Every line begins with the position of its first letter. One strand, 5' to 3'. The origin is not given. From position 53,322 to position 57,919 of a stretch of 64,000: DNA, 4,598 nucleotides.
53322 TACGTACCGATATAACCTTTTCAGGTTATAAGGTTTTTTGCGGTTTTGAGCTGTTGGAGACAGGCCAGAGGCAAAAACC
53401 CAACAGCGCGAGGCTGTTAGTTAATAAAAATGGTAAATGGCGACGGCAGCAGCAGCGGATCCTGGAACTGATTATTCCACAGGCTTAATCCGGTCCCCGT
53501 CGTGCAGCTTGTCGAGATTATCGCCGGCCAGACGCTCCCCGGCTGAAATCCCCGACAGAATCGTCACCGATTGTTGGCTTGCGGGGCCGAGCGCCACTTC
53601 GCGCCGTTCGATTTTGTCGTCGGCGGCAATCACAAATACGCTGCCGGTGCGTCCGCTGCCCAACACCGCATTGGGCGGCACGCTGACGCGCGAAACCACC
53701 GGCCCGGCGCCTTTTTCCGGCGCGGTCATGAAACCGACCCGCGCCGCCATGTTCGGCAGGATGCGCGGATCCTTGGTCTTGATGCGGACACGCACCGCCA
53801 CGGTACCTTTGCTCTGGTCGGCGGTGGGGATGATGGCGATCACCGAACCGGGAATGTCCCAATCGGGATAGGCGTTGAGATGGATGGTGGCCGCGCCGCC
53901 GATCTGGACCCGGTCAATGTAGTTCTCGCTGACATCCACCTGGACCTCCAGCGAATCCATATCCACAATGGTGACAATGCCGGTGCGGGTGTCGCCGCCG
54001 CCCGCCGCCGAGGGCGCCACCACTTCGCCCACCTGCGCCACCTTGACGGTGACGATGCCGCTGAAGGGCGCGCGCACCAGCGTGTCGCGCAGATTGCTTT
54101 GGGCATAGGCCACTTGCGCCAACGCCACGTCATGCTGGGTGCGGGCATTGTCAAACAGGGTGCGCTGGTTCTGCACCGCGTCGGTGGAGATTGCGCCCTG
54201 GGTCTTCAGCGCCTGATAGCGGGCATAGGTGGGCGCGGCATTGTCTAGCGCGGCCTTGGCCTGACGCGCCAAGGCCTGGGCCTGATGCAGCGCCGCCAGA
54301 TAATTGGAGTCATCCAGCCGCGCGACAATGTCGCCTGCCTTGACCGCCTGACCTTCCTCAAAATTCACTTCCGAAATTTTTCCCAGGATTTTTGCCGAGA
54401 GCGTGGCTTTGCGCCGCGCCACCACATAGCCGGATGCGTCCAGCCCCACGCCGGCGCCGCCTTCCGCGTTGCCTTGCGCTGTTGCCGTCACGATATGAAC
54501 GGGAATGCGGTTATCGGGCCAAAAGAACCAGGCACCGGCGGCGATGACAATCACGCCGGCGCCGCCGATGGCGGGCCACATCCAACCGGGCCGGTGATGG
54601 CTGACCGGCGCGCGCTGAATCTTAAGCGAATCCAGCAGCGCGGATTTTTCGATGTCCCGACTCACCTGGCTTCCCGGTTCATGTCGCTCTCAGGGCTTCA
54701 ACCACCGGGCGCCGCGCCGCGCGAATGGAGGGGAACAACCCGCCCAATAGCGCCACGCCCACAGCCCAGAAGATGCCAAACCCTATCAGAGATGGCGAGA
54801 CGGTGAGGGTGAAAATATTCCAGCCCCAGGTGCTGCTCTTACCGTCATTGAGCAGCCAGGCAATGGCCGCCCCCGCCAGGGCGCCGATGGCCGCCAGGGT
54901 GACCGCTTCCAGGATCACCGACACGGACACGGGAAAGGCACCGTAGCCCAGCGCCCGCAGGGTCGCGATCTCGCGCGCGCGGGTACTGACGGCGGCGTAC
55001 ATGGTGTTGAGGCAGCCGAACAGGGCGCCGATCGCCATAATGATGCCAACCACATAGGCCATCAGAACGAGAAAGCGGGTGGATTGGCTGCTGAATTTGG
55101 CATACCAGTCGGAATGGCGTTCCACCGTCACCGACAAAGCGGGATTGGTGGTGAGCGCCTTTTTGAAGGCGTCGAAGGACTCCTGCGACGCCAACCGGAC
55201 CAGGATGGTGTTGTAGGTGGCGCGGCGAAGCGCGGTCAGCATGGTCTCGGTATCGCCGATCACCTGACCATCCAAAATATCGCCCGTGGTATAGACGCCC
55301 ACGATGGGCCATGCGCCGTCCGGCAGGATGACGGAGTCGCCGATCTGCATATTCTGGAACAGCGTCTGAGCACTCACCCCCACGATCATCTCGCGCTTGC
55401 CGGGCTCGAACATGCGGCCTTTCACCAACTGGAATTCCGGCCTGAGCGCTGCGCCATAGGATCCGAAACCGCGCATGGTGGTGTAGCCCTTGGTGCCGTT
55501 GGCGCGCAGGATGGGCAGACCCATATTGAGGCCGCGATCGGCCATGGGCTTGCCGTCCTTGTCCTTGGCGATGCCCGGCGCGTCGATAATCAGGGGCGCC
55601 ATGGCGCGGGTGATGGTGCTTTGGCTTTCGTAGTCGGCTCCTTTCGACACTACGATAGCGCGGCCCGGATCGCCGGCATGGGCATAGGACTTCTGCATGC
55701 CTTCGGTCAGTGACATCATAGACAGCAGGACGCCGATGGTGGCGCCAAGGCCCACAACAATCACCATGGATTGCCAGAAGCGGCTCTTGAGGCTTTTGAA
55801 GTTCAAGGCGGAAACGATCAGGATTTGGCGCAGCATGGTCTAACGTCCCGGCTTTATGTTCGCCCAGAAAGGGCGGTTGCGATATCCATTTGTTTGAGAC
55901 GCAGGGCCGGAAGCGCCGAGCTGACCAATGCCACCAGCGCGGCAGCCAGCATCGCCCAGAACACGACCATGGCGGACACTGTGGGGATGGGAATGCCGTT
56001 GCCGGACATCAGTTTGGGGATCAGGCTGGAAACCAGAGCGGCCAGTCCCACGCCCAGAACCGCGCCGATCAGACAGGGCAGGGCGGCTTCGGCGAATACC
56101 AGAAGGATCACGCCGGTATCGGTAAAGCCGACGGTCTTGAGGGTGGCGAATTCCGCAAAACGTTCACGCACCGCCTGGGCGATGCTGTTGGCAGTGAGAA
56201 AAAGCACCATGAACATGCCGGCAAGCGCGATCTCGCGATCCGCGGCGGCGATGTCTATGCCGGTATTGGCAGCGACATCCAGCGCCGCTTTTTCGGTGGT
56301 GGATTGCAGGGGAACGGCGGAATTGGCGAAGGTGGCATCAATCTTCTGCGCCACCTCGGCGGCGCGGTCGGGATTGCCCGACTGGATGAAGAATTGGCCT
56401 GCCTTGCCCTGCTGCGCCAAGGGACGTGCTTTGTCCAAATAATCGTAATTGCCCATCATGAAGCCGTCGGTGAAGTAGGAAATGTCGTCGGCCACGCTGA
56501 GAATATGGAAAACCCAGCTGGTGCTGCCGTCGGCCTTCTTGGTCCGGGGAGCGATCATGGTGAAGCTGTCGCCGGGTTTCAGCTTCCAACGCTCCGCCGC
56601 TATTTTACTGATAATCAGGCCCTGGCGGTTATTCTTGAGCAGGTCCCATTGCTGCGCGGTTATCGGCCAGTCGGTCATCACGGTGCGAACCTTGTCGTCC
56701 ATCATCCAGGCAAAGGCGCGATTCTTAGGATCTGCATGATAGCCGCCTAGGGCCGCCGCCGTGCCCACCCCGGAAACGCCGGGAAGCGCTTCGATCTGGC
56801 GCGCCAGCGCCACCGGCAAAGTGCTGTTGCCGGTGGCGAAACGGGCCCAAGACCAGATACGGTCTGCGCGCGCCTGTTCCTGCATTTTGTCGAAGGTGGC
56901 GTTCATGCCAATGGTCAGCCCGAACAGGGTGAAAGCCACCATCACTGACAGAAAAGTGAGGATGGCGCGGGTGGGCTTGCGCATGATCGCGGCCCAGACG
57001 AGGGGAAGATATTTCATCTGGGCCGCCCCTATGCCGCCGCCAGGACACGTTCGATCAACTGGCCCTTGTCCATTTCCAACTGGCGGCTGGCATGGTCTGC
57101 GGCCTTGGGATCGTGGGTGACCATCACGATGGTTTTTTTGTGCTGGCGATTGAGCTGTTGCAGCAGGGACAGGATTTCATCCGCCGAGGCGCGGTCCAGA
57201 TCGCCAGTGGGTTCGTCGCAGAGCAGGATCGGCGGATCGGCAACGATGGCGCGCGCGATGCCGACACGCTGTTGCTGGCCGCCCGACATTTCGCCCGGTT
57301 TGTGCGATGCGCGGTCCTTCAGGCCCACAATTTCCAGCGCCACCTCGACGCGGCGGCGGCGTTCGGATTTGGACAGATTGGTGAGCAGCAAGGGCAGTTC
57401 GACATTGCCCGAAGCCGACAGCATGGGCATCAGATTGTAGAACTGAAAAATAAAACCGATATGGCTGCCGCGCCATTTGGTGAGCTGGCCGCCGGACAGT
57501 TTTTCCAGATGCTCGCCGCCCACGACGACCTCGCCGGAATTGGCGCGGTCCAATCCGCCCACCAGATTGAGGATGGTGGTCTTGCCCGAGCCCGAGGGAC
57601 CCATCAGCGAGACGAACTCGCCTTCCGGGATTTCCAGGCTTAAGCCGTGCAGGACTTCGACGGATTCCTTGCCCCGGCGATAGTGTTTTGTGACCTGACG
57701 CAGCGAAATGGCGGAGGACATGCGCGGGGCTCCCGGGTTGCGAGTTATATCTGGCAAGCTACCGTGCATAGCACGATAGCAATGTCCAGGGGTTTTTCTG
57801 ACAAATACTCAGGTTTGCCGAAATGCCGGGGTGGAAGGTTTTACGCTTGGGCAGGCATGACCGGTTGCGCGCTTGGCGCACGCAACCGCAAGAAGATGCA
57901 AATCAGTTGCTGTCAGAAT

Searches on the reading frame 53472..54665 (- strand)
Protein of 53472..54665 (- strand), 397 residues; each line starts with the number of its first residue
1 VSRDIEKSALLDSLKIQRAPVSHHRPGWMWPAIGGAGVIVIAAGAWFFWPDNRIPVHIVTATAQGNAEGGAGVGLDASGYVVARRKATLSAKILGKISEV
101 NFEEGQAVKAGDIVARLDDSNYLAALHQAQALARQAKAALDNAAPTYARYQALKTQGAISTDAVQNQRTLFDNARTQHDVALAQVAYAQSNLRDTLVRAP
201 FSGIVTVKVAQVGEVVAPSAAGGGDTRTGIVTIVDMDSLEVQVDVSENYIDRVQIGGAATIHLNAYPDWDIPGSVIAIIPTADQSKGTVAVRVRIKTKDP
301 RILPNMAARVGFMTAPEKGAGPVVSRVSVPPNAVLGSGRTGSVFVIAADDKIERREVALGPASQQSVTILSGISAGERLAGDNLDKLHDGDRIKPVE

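Call 76: search_protein_families(library=pfam, proteins=[window:53472-54665:-], max_evalue=0.00001)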
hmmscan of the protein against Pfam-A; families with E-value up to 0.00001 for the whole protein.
window:53472-54665:- (397 aa): 3 families
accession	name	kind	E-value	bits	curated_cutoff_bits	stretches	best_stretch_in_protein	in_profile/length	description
PF16576.10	HlyD_D23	-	8.3e-23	81.2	30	1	84-308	17-214/214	Barrel-sandwich domain of CusB or HlyD membrane-fusion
PF13437.12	HlyD_3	-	1.9e-18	67.6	22.2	1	197-304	2-105/106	HlyD family secretion protein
PF13533.13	Biotin_lipoyl_2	-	4.9e-07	29.9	29.8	1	88-118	2-32/32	Biotin-lipoyl like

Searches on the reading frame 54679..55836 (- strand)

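Call 76: search_protein_families(library=pfam, proteins=[window:54679-55836:-], max_evalue=0.00001)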
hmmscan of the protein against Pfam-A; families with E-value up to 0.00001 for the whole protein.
window:54679-55836:- (385 aa): 2 families
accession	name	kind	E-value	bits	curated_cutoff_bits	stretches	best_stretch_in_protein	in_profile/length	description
PF12704.14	MacB_PCD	-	3.8e-12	47.4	27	1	24-229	2-205/207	MacB-like periplasmic core domain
PF02687.27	FtsX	-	2.7e-11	44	25.5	1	262-377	2-119/120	FtsX-like permease C-terminal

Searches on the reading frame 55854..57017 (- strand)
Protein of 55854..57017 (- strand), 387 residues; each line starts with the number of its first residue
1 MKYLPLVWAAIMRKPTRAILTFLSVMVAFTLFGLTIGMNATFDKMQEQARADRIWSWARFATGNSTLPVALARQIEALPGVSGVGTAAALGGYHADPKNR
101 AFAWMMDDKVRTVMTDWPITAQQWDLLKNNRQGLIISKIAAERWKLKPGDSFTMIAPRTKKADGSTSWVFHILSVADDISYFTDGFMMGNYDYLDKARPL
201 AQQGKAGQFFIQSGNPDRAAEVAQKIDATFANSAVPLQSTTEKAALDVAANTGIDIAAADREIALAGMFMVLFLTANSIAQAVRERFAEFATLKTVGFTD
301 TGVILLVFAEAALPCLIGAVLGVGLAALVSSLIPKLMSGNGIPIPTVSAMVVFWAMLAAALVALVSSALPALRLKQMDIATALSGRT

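Call 76: search_protein_families(library=pfam, proteins=[window:55854-57017:-], max_evalue=0.00001)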
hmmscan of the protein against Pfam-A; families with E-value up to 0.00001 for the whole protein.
window:55854-57017:- (387 aa): 1 family
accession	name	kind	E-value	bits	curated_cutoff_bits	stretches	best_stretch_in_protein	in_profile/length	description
PF02687.27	FtsX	-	1.3e-15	58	25.5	1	264-378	4-119/120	FtsX-like permease C-terminal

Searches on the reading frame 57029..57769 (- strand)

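Call 76: search_protein_families(library=pfam, proteins=[window:57029-57769:-], max_evalue=0.00001)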
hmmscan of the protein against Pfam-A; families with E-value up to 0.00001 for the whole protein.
window:57029-57769:- (246 aa): 1 family
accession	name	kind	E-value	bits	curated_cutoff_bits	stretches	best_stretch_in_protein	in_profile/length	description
PF00005.33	ABC_tran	-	9.8e-34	117.3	25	1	40-188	1-136/137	ABC transporter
